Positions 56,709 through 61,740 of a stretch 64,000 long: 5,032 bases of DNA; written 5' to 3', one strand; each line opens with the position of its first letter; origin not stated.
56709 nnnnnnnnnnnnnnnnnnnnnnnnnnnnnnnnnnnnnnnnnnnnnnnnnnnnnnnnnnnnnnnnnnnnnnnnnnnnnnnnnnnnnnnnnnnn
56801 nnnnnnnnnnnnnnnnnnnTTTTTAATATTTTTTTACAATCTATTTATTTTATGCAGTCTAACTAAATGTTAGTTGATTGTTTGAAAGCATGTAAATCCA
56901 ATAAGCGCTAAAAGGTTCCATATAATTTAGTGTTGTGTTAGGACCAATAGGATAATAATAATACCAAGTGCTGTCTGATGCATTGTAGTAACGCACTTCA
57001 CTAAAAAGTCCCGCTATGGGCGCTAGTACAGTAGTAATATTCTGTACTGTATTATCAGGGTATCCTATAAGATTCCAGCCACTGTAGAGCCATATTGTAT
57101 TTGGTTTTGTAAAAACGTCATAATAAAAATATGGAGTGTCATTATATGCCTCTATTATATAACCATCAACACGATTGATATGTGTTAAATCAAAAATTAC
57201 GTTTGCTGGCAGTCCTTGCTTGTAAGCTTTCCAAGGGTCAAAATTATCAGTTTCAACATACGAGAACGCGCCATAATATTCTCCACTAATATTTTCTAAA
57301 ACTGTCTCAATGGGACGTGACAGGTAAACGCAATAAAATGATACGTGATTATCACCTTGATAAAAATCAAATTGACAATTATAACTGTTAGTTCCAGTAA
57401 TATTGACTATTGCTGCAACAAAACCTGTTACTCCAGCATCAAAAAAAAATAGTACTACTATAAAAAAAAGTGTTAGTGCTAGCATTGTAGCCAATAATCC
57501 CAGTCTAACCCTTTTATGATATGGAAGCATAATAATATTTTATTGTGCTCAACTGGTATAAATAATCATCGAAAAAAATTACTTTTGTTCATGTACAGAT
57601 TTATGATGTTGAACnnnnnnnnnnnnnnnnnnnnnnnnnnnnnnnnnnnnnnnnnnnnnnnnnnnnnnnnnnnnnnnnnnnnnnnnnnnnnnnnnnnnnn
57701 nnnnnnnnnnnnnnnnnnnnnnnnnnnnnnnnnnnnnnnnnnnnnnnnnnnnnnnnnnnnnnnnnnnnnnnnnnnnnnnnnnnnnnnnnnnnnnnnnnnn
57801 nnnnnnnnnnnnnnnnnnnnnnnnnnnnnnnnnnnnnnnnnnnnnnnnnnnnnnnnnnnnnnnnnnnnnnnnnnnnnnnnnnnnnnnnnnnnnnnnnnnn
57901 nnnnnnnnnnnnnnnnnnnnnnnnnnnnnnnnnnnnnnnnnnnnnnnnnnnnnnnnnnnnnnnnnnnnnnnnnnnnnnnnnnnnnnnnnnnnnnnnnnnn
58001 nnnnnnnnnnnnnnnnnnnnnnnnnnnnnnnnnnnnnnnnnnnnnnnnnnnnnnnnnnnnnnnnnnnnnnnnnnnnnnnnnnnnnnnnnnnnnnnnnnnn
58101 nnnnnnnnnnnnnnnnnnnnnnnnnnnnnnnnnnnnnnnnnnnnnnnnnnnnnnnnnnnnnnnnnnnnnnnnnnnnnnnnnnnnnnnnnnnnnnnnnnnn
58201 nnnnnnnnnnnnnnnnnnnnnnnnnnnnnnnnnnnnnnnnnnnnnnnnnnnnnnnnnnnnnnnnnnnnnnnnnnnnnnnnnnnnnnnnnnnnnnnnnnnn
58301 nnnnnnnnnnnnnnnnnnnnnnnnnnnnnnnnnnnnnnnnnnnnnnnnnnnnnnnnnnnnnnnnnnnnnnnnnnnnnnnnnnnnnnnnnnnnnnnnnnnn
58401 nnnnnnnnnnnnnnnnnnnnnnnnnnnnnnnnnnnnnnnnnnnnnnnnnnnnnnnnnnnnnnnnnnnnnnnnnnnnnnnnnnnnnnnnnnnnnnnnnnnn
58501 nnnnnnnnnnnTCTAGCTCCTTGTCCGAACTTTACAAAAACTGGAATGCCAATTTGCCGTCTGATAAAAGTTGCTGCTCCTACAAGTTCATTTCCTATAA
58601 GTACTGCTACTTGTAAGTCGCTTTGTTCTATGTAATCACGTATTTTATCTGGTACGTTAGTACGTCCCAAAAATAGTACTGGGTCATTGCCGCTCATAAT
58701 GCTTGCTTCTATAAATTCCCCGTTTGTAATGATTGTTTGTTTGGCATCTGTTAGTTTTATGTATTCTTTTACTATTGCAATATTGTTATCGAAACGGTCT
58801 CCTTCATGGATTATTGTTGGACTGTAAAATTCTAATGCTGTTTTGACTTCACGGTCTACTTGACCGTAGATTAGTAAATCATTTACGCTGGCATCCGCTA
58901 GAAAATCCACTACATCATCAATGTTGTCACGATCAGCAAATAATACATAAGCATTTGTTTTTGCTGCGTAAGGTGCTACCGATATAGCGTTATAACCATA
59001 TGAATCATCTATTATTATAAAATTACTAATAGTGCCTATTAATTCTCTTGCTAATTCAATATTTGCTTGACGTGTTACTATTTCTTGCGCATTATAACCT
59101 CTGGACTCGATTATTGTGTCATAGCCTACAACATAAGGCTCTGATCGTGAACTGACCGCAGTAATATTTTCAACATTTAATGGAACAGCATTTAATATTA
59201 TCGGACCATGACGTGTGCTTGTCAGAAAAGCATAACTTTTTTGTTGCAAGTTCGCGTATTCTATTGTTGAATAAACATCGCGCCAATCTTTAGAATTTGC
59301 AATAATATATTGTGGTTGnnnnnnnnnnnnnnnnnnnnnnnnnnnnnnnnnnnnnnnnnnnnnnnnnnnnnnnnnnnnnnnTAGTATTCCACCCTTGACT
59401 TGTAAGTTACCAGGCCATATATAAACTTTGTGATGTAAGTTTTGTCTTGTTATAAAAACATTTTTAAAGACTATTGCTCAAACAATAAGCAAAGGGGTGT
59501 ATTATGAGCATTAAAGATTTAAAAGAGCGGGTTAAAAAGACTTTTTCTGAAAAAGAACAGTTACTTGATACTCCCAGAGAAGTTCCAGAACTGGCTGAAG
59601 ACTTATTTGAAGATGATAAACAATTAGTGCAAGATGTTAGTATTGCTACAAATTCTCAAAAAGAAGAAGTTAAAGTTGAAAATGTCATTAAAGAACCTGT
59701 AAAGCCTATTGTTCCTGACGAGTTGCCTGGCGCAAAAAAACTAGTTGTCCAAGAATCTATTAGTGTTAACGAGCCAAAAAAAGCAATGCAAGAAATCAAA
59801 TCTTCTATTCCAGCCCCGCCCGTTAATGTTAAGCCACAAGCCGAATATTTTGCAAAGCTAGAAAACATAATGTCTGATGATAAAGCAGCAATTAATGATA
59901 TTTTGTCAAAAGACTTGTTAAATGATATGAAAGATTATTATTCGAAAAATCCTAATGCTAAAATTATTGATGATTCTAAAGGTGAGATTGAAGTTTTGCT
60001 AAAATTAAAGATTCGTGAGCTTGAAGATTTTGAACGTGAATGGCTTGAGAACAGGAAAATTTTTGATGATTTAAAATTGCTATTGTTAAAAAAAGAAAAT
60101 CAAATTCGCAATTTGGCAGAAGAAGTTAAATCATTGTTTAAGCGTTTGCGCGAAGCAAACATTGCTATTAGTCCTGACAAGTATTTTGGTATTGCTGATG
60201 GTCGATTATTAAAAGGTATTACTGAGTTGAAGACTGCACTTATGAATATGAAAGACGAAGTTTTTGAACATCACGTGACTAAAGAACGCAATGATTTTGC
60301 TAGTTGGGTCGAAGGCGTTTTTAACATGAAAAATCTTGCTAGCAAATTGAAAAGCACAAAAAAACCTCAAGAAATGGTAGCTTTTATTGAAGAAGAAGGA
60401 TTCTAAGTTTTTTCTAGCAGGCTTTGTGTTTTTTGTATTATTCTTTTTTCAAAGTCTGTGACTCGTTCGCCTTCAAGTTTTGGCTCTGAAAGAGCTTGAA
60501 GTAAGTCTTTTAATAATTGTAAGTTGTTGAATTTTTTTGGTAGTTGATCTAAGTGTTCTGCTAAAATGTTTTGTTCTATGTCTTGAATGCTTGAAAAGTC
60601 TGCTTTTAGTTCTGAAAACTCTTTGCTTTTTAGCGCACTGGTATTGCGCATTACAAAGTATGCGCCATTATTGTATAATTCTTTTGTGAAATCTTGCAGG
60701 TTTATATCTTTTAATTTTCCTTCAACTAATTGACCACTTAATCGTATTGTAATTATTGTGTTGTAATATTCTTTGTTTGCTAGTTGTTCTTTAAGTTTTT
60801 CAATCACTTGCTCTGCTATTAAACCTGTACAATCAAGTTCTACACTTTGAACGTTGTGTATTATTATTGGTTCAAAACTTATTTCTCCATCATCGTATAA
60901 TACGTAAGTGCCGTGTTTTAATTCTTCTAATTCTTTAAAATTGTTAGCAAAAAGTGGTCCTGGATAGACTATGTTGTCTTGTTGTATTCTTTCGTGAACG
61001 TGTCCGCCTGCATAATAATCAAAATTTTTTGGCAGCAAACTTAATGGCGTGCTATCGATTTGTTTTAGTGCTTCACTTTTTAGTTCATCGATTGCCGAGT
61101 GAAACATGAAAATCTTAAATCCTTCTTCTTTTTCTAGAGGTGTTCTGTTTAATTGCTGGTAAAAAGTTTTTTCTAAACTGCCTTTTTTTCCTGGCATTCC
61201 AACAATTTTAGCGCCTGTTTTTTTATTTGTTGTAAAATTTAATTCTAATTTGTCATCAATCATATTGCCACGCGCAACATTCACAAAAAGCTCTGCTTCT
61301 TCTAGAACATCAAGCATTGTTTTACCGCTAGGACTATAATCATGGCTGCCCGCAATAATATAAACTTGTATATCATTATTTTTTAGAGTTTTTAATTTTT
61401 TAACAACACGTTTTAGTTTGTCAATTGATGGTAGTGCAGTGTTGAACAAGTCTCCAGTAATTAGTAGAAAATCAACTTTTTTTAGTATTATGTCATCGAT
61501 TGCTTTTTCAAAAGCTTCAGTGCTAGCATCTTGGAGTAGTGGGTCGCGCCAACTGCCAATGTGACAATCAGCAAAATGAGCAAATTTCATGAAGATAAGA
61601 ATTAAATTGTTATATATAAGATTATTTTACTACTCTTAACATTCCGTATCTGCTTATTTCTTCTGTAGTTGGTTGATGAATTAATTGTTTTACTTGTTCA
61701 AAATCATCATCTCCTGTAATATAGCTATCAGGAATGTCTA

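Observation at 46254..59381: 13-kb co-oriented cluster of seven secreted or membrane-anchored, sequon-dense proteins with shared domains: candidate cell-surface or host-contact apparatus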

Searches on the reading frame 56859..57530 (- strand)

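Call 5: search_protein_families(library=pfam, proteins=[window:56859-57530:-], max_evalue=1)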
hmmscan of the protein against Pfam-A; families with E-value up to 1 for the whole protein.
window:56859-57530:- (223 aa): 2 families
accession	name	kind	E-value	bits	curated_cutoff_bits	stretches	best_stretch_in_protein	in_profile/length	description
PF06261.16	LktC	-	0.083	13.3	25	1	134-181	9-56/150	Actinobacillus actinomycetemcomitans leukotoxin activator LktC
PF12606.13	RELT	-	0.17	11.5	25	1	22-38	3-19/42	Tumour necrosis factor receptor superfamily member 19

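Call 14: search_protein_families(library=ncbifam, proteins=[window:56859-57530:-], max_evalue=0.1)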
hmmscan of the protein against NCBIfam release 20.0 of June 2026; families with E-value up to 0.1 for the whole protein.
window:56859-57530:- (223 aa): 0 families

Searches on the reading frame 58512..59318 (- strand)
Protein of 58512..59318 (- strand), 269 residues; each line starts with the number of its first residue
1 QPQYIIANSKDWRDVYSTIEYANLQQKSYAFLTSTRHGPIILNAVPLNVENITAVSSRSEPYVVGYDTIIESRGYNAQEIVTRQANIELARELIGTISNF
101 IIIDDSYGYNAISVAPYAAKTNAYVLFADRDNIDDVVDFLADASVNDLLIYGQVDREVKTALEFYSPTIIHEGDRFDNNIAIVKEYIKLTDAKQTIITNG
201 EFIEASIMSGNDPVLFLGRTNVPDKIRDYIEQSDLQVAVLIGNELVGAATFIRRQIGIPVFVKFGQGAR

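Call 53: search_solved_structures(query=A3, max_evalue=10, show_alignments=2)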
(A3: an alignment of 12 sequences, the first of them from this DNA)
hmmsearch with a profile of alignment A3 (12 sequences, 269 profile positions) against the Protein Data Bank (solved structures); distinct sequences matched with E-value up to 10: 0.

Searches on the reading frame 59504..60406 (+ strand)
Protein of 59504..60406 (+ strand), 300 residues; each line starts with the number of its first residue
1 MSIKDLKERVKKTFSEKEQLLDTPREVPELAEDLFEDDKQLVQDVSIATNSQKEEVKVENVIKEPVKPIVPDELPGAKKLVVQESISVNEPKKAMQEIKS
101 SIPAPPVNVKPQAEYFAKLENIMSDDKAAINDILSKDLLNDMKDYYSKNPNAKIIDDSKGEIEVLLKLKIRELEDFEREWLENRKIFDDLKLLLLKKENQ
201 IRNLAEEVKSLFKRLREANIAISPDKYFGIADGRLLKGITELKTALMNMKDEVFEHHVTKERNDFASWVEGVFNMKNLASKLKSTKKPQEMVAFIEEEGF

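Call 9: search_protein_families(library=pfam, proteins=[window:59504-60406:+], max_evalue=0.001)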
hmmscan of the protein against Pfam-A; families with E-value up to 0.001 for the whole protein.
window:59504-60406:+ (300 aa): 0 families

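Call 14: search_protein_families(library=ncbifam, proteins=[window:59504-60406:+], max_evalue=0.1)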
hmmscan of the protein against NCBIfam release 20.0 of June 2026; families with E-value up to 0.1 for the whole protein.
window:59504-60406:+ (300 aa): 2 families
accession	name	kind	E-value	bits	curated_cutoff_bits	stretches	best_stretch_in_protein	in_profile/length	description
NF049895.1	ECH_0659_fam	equivalog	0.013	15.9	100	1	93-151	15-71/113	ECH_0659 family protein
NF041918.1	SAMP1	equivalog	0.075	13.6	60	0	25-55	37-67/91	ubiquitin-like small modifier protein 1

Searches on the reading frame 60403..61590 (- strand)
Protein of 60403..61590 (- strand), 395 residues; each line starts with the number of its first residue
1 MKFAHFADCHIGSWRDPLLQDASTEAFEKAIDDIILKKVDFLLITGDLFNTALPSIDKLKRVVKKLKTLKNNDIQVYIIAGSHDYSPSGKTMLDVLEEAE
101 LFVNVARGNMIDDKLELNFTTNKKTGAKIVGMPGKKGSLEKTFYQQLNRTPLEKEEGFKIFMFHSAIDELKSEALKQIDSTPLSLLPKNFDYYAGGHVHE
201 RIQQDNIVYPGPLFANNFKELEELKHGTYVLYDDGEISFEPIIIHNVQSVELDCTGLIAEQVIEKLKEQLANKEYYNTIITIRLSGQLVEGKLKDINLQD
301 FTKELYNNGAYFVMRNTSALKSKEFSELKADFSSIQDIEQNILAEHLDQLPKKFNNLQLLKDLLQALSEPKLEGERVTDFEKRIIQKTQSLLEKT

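Call 9: search_protein_families(library=pfam, proteins=[window:60403-61590:-], max_evalue=0.001)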
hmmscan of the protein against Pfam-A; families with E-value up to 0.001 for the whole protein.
window:60403-61590:- (395 aa): 2 families
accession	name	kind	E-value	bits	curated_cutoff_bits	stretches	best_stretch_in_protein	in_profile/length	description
PF00149.33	Metallophos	-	2.7e-16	61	21.5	1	1-200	1-190/191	Calcineurin-like phosphoesterase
PF12850.12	Metallophos_2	-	1.1e-06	29.1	27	1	1-218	1-140/154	Calcineurin-like phosphoesterase superfamily domain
